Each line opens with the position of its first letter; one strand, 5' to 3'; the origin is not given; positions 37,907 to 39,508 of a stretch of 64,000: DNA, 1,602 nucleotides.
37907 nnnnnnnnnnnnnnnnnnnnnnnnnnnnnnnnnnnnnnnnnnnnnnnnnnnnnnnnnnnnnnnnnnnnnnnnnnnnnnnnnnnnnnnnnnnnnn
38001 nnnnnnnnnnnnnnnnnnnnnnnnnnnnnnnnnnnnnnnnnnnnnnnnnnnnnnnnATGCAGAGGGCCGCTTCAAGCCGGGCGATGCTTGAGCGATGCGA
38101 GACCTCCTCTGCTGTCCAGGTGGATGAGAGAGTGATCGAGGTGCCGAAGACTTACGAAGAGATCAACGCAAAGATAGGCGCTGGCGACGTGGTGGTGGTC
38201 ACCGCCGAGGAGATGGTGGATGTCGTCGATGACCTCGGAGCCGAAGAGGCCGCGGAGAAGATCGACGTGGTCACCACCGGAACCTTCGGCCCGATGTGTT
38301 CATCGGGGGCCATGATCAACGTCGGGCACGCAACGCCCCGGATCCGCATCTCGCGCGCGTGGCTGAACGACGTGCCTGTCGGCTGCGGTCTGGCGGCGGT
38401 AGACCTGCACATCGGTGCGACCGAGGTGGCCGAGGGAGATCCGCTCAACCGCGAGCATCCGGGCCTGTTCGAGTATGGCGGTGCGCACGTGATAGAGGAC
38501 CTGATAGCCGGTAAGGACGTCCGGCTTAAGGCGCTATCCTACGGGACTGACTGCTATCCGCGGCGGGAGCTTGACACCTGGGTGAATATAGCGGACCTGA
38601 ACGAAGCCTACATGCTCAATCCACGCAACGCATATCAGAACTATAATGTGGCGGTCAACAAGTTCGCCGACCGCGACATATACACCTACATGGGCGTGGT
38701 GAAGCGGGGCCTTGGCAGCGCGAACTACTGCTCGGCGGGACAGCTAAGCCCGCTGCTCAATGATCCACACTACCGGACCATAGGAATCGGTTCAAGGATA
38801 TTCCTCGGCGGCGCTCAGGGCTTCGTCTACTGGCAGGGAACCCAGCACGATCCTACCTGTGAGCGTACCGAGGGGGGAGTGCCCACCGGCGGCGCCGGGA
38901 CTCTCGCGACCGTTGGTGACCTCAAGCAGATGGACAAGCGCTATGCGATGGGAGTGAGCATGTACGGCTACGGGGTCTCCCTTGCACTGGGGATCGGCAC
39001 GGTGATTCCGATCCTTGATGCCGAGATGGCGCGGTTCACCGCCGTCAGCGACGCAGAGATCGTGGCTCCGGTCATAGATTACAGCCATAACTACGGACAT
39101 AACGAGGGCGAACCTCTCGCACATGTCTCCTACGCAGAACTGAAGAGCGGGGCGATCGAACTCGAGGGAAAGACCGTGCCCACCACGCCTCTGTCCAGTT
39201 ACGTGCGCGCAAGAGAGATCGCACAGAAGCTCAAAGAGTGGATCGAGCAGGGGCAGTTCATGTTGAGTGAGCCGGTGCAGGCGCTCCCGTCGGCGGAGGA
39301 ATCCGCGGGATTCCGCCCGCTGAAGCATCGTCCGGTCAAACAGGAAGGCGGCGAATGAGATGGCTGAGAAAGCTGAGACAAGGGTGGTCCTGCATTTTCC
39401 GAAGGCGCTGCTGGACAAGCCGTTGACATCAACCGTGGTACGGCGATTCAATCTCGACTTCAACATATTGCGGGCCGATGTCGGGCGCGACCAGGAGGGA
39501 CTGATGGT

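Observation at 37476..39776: Methanogen-type homocysteine biosynthesis pair (COG1900 plus NIL-ferredoxin) behind a promoter and ~250-nt leader with SAM-riboswitch-like fragments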

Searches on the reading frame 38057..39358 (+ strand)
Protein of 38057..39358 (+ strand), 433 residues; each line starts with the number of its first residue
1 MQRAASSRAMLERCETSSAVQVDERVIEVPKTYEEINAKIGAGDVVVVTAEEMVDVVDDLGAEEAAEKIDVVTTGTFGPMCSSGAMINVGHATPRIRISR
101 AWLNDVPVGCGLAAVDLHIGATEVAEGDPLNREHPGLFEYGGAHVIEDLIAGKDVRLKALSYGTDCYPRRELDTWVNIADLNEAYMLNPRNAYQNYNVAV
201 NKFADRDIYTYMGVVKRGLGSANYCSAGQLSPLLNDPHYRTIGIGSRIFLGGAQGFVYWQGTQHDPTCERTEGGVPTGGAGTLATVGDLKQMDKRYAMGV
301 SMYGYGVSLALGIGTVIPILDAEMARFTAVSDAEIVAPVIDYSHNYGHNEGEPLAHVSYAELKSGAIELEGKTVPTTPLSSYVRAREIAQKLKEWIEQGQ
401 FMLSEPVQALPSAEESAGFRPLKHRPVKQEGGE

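Call 5: search_protein_families(library=pfam, proteins=[window:38057-39358:+], max_evalue=0.01)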
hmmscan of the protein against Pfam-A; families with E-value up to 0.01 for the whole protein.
window:38057-39358:+ (433 aa): 1 family
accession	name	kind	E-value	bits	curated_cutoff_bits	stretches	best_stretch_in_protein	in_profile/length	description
PF01837.22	HcyBio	-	1.7e-146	488.1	26.2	1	45-403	1-349/349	Homocysteine biosynthesis enzyme, sulfur-incorporation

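Call 8: find_homologous_proteins(query=window:38120-39358:+, max_evalue=1e-30)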
Query window:38120-39358:+ (412 aa): 8000 proteins with E <= 1e-30 among 8000 candidates; the best 120 are listed.
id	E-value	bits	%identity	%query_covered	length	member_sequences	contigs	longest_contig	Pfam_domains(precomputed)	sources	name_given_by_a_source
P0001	1.6e-277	938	100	100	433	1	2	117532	PF01837.23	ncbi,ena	-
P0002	2.3e-236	802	86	98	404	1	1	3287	PF01837.23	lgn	-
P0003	5.3e-234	795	83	98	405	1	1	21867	PF01837.23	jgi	jgi:L-aspartate semialdehyde sulfurtransferase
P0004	2.9e-224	763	80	99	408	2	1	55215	PF01837.23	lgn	-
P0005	1.3e-223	760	80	98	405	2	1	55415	PF01837.23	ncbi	-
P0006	8.7e-221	751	79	99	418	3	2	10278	PF01837.23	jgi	-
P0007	1.7e-220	750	80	98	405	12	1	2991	PF01837.23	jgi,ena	-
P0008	7.3e-220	748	80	98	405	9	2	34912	PF01837.23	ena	-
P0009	8.7e-219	745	79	98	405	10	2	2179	PF01837.23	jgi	jgi:uncharacterized protein (DUF39 family)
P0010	8.8e-219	745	79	98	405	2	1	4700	PF01837.23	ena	-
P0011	1.2e-218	744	79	98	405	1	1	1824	PF01837.23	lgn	-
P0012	1.5e-218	744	78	98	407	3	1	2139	PF01837.23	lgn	-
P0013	2.3e-218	743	80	98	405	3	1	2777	PF01837.23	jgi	-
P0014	2.3e-216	737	78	98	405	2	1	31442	PF01837.23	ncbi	-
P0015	1.0e-215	734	78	98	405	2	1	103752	PF01837.23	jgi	-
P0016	1.1e-215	734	77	99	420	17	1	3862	PF01837.23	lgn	-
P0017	5.1e-215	732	77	100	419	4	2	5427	PF01837.23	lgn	-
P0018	3.0e-213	726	78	98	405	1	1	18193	PF01837.23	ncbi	ncbi:MAG: homocysteine biosynthesis protein [Armatimonadota bacterium]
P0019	3.9e-212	723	77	98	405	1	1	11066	PF01837.23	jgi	jgi:uncharacterized protein (DUF39 family)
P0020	2.8e-210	717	76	99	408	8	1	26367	PF01837.23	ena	-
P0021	7.3e-209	712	77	98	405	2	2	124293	PF01837.23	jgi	-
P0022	4.4e-206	703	76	98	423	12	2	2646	PF01837.23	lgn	-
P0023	7.8e-206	702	75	98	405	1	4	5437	PF01837.23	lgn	-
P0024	6.3e-205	699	75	99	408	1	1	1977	PF01837.23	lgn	-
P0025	2.1e-204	697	76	97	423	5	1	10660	PF01837.23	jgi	-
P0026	3.0e-199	680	73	99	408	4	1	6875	PF01837.23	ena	-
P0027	1.0e-198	678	71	97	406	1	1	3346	PF01837.23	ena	-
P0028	1.6e-194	665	70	98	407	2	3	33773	PF01837.23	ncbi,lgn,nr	ncbi:MAG: homocysteine biosynthesis protein [Armatimonadota bacterium]|nr:homocysteine biosynthesis 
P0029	2.2e-194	664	71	98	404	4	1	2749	PF01837.23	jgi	-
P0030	5.2e-194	663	71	98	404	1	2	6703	PF01837.23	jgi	jgi:uncharacterized protein (DUF39 family)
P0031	9.8e-194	662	71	97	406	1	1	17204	PF01837.23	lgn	-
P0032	3.4e-193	660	71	97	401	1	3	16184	PF01837.23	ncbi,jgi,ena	jgi:uncharacterized protein (DUF39 family)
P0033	3.4e-193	660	70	98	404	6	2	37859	PF01837.23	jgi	-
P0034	7.1e-193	659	70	98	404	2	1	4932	PF01837.23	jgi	-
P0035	7.3e-193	659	71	97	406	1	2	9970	PF01837.23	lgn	-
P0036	7.5e-193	659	69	98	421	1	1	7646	PF01837.23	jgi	jgi:L-aspartate semialdehyde sulfurtransferase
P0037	6.8e-192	656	70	97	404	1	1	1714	PF01837.23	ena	-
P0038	9.5e-192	655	69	99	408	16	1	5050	PF01837.23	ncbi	-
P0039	1.5e-191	655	70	97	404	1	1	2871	PF01837.23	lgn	-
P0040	1.8e-191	655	70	97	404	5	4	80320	PF01837.23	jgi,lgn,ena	-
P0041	1.9e-191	655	70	97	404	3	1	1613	PF01837.23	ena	-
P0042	2.0e-191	654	69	98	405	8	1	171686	PF01837.23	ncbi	-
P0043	2.1e-191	654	70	97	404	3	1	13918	PF01837.23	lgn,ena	-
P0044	2.9e-191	654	68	98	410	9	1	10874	PF01837.23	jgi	-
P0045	3.2e-191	654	69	98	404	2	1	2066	PF01837.23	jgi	-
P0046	3.4e-191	654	70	97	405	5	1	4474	PF01837.23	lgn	-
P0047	3.7e-191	654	70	97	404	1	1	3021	PF01837.23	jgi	-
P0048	3.9e-191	653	70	98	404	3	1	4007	PF01837.23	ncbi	-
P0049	4.0e-191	653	70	98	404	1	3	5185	PF01837.23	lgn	-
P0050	5.3e-191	653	70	98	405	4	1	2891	PF01837.23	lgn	-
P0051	8.4e-191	652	70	97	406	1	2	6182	PF01837.23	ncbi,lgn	ncbi:MAG: homocysteine biosynthesis protein [Armatimonadia bacterium]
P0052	8.7e-191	652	70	97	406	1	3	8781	PF01837.23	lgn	-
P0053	9.0e-191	652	70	97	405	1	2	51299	PF01837.23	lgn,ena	-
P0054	1.2e-190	652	69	98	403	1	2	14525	PF01837.23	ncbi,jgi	jgi:uncharacterized protein (DUF39 family)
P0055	1.4e-190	652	69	97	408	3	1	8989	PF01837.23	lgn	-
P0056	1.5e-190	652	70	97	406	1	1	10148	PF01837.23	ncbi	ncbi:MAG: homocysteine biosynthesis protein [Armatimonadia bacterium]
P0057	2.1e-190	651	70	97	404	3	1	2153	PF01837.23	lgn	-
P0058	4.2e-190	650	70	97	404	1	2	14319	PF01837.23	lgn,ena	-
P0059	5.4e-190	650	68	98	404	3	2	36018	PF01837.23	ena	-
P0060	5.4e-190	650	69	98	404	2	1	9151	PF01837.23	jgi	-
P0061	5.9e-190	650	69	98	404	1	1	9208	PF01837.23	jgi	-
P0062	5.9e-190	650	69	98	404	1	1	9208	PF01837.23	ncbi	-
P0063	9.1e-190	649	67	99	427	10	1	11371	PF01837.23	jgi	jgi:uncharacterized protein (DUF39 family)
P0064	9.5e-190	649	70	98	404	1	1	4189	PF01837.23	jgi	-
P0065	1.1e-189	649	69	97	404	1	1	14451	PF01837.23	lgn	-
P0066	1.3e-189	648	70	97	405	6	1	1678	PF01837.23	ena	-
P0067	1.5e-189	648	69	97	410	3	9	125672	PF01837.23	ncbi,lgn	-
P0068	1.7e-189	648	70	97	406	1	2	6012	PF01837.23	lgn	-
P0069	1.7e-189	648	69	98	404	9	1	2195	PF01837.23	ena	-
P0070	1.7e-189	648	68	98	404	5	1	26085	PF01837.23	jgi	-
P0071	1.9e-189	648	70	97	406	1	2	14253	PF01837.23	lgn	-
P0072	2.0e-189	648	69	98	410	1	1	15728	PF01837.23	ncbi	ncbi:MAG: homocysteine biosynthesis protein [Armatimonadota bacterium]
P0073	2.0e-189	648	70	97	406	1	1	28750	PF01837.23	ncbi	ncbi:MAG: homocysteine biosynthesis protein [Armatimonadia bacterium]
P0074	2.4e-189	648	70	98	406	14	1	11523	PF01837.23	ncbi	-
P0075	3.2e-189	647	70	97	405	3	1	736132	PF01837.23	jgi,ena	-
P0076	7.0e-189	646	69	97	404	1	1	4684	PF01837.23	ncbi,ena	-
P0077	9.7e-189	646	70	97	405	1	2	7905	PF01837.23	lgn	-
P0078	2.1e-188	644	69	97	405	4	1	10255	PF01837.23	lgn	-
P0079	2.3e-188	644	68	98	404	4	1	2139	PF01837.23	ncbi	-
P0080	2.6e-188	644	69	97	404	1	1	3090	PF01837.23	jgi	jgi:uncharacterized protein (DUF39 family)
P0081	2.8e-188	644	71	97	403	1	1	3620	PF01837.23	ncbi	-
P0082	3.5e-188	644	69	98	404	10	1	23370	PF01837.23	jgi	-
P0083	3.5e-188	644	70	97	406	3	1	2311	PF01837.23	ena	-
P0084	4.4e-188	643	68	97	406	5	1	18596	PF01837.23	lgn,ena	-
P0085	5.1e-188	643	69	97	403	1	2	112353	PF01837.23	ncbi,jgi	jgi:uncharacterized protein (DUF39 family)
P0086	6.0e-188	643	69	97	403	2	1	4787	PF01837.23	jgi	-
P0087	9.3e-188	642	69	97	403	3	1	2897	PF01837.23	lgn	-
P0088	2.9e-187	641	69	98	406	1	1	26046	PF01837.23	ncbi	-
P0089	3.3e-187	641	69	98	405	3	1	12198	PF01837.23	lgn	-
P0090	3.5e-187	640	70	96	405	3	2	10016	PF01837.23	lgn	-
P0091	4.7e-187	640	69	98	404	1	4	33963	PF01837.23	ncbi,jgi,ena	-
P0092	7.0e-187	639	70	97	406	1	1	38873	PF01837.23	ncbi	-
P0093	7.5e-187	639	69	98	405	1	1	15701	PF01837.23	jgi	jgi:uncharacterized protein (DUF39 family)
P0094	1.2e-186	639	68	97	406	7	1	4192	PF01837.23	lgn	-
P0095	1.6e-186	638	68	98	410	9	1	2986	PF01837.23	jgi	jgi:uncharacterized protein (DUF39 family)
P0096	3.5e-186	637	69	97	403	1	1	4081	PF01837.23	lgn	-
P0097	3.6e-186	637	69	97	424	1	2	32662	PF01837.23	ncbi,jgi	-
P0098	7.1e-186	636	69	97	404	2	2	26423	PF01837.23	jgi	-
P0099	1.2e-185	635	69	98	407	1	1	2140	PF01837.23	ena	-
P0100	1.3e-185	635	67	98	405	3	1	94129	PF01837.23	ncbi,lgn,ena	-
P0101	1.7e-185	635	68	97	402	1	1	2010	PF01837.23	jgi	jgi:L-aspartate semialdehyde sulfurtransferase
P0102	2.5e-185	634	68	97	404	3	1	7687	PF01837.23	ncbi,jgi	-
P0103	2.6e-185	634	69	97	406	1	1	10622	PF01837.23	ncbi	ncbi:MAG: homocysteine biosynthesis protein [Armatimonadota bacterium]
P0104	3.6e-185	634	67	98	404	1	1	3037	PF01837.23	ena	-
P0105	4.3e-185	634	68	96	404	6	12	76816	PF01837.23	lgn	-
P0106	5.1e-185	633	68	97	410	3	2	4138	PF01837.23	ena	-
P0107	7.3e-185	633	68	98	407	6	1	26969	PF01837.23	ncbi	-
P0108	1.1e-184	632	68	96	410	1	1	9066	PF01837.23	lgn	-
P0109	1.6e-184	632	68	97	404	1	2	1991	PF01837.23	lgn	-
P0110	1.8e-184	632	69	97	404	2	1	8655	PF01837.23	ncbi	-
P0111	4.3e-184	630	67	97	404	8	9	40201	PF01837.23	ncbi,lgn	-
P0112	5.0e-184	630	68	97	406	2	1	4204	PF01837.23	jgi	jgi:uncharacterized protein (DUF39 family)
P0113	6.7e-184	630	69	98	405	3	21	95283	PF01837.23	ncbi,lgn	-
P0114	9.0e-184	629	67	97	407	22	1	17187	PF01837.23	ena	-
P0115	1.2e-183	629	69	98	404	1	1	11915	PF01837.23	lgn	-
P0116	1.7e-183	628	68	97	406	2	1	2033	PF01837.23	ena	-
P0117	2.7e-183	628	67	97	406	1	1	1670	PF01837.23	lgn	-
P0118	4.1e-183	627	68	97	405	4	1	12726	PF01837.23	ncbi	-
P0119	5.7e-183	627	68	97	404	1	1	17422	PF01837.23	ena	-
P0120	7.9e-183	626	68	97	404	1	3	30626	PF01837.23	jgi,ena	-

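Call 10: find_related_loci(query=A1, collection=genome_contigs, flank=4000)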
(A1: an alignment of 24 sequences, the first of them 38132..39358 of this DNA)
Query A1 (408 aa) in genome_contigs; peptide patterns used: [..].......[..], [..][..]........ (x = any residue, [..] = any of these).
599 stretches matched a pattern (row limit reached: there are more); 598 encode a relative of the query (tblastn E <= 1e-3); the best 80 are kept; 80 distinct loci.
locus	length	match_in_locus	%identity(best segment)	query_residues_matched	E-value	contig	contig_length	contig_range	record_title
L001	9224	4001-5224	77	1-408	0e+0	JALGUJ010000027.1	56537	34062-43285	MAG: Candidatus Zipacnadia bacterium isolate Meg22_1214_Bin_167 Meg22_1214_Bin_167_scaffold_1507, whole genome shotgun s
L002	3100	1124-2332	69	4-406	0e+0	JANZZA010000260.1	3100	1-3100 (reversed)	MAG: Armatimonadota bacterium isolate SKW107 k141_1465743, whole genome shotgun sequence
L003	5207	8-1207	69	6-405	0e+0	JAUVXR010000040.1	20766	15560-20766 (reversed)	MAG: bacterium isolate CSMAG_1221 CSMAG_1221_k141_1613905_length_20766_cov_14.9225, whole genome shotgun sequence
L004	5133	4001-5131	69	1-377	0e+0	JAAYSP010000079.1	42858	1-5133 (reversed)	MAG: candidate division WS1 bacterium isolate AS23ysBPME_352 39332_AS23, whole genome shotgun sequence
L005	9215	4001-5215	62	6-408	1e-168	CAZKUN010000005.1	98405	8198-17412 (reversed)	MAG TPA_asm: uncultured Armatimonadia bacterium isolate SRP308112_co1_172 genome assembly, contig: NODE_125_length_98405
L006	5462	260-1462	60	4-404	2e-168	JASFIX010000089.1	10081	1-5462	MAG: Desulfobacterales bacterium isolate D0608S20remetaG_Bin_272 D0608S20remetaG_FD_scaffold_1628_c1, whole genome shotg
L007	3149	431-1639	62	1-404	2e-176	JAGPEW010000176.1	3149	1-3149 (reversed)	MAG: Candidatus Sordicultor aquaticus isolate Gw_SlDig_bin_137 Gw_SlDig_79805_length_3149_cov_3.860688, whole genome sho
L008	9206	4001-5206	59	3-403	4e-167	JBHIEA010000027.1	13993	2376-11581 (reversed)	MAG: bacterium isolate b3.sp2_bin.56 NODE_1346_length_13993_cov_10.462261, whole genome shotgun sequence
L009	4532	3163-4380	61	3-407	4e-171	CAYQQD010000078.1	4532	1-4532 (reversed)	MAG TPA_asm: uncultured Dehalococcoidales bacterium isolate binchicken_co10_181 genome assembly, contig: NODE_23287_leng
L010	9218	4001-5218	61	3-407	3e-166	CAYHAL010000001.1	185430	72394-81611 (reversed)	MAG TPA_asm: uncultured Dehalococcoidales bacterium isolate ERP119294_co3_379 genome assembly, contig: NODE_4_length_185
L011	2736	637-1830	61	6-402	7e-177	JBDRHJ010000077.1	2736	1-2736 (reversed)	MAG: Candidatus Omnitrophota bacterium isolate MEGAHIT-group-1.510 k141_10894759, whole genome shotgun sequence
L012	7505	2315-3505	61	6-402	2e-166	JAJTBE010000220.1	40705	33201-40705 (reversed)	MAG: Bacillota bacterium isolate MH_R1_1 k141_7023, whole genome shotgun sequence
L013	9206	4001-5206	61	3-403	8e-166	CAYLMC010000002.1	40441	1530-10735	MAG TPA_asm: uncultured Dehalococcoidales bacterium isolate SRP167671_co1_122 genome assembly, contig: NODE_1086_length_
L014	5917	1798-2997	61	2-400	4e-167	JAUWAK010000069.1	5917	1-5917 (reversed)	MAG: Candidatus Aerophobetes bacterium isolate CSMAG_1292 CSMAG_1292_k141_821201_length_5917_cov_11.4143, whole genome s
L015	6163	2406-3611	61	3-403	8e-166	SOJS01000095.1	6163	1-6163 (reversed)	MAG: Dehalococcoidia bacterium isolate E44_bin29 NODE_7227_length_6163_cov_8.040766, whole genome shotgun sequence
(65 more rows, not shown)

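Call 12: find_encoding_contigs(protein=P0003, flank=3000, max_places=4)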
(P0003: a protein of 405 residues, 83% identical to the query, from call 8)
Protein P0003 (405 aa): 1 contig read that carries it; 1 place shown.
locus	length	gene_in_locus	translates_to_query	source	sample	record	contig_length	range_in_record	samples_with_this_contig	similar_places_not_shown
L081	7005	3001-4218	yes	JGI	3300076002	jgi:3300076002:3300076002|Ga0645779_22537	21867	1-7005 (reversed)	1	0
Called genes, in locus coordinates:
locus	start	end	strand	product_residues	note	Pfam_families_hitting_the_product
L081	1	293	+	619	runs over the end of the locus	-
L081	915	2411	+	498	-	PF00749:tRNA-synt_1c, PF19269:Anticodon_2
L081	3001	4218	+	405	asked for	PF01837:HcyBio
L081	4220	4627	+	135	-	PF09383:NIL, PF12838:Fer4_7, PF12797:Fer4_2 (weak), PF00037:Fer4, PF12837:Fer4_6 (weak), PF13237:Fer4_10, PF14697:Fer4_21, PF13187:Fer4_9, +7 more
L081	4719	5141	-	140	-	PF00072:Response_reg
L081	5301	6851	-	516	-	PF00370:FGGY_N, PF02782:FGGY_C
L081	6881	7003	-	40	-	PF04126:Cyclophil_like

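Call 13: find_encoding_contigs(protein=P0004, flank=3000, max_places=4)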
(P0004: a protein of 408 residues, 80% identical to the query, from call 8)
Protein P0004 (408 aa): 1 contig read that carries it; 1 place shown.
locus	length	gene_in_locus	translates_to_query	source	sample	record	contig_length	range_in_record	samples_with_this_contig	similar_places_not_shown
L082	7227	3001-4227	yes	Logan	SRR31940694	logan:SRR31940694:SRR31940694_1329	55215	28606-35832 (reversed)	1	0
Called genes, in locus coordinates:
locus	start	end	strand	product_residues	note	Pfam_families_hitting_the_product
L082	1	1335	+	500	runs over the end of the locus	PF00749:tRNA-synt_1c, PF19269:Anticodon_2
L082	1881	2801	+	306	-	PF00291:PALP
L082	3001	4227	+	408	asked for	PF01837:HcyBio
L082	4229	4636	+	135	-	PF09383:NIL, PF12838:Fer4_7, PF13187:Fer4_9, PF12797:Fer4_2 (weak), PF00037:Fer4 (weak), PF12837:Fer4_6 (weak), PF13237:Fer4_10, PF14697:Fer4_21, +5 more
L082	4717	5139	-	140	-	PF00072:Response_reg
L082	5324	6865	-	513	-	PF00370:FGGY_N, PF01869:BcrAD_BadFG (weak), PF02782:FGGY_C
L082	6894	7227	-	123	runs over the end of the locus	PF04126:Cyclophil_like, PF18050:Cyclophil_like2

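Call 18: find_encoding_contigs(protein=P0002, flank=3000, max_places=3)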
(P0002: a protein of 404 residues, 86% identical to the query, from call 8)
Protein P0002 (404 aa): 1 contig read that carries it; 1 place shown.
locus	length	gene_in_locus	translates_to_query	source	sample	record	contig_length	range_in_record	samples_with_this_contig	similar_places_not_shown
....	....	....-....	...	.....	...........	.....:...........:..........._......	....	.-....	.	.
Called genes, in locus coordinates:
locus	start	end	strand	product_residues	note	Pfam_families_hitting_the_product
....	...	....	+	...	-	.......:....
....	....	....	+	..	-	-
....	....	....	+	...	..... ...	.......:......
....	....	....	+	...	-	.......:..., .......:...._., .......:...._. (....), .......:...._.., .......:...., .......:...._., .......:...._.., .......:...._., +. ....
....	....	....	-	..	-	?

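Call 19: find_encoding_contigs(protein=P0005, flank=3000, max_places=3)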
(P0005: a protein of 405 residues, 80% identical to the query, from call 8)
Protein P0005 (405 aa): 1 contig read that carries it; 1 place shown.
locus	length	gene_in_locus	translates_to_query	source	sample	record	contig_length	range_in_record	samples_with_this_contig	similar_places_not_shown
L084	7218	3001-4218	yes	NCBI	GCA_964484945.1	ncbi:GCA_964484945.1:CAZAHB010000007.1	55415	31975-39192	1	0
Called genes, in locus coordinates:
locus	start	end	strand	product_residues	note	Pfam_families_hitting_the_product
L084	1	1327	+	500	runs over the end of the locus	PF00749:tRNA-synt_1c, PF19269:Anticodon_2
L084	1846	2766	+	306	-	PF00291:PALP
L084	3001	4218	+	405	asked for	PF01837:HcyBio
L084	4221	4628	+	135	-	PF09383:NIL, PF12838:Fer4_7 (weak), PF00037:Fer4, PF12837:Fer4_6, PF13237:Fer4_10, PF14697:Fer4_21, PF12838:Fer4_7, PF13187:Fer4_9, +7 more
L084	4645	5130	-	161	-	PF00072:Response_reg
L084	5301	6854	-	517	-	PF00370:FGGY_N, PF01869:BcrAD_BadFG (weak), PF02782:FGGY_C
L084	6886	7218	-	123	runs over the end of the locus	PF04126:Cyclophil_like, PF18050:Cyclophil_like2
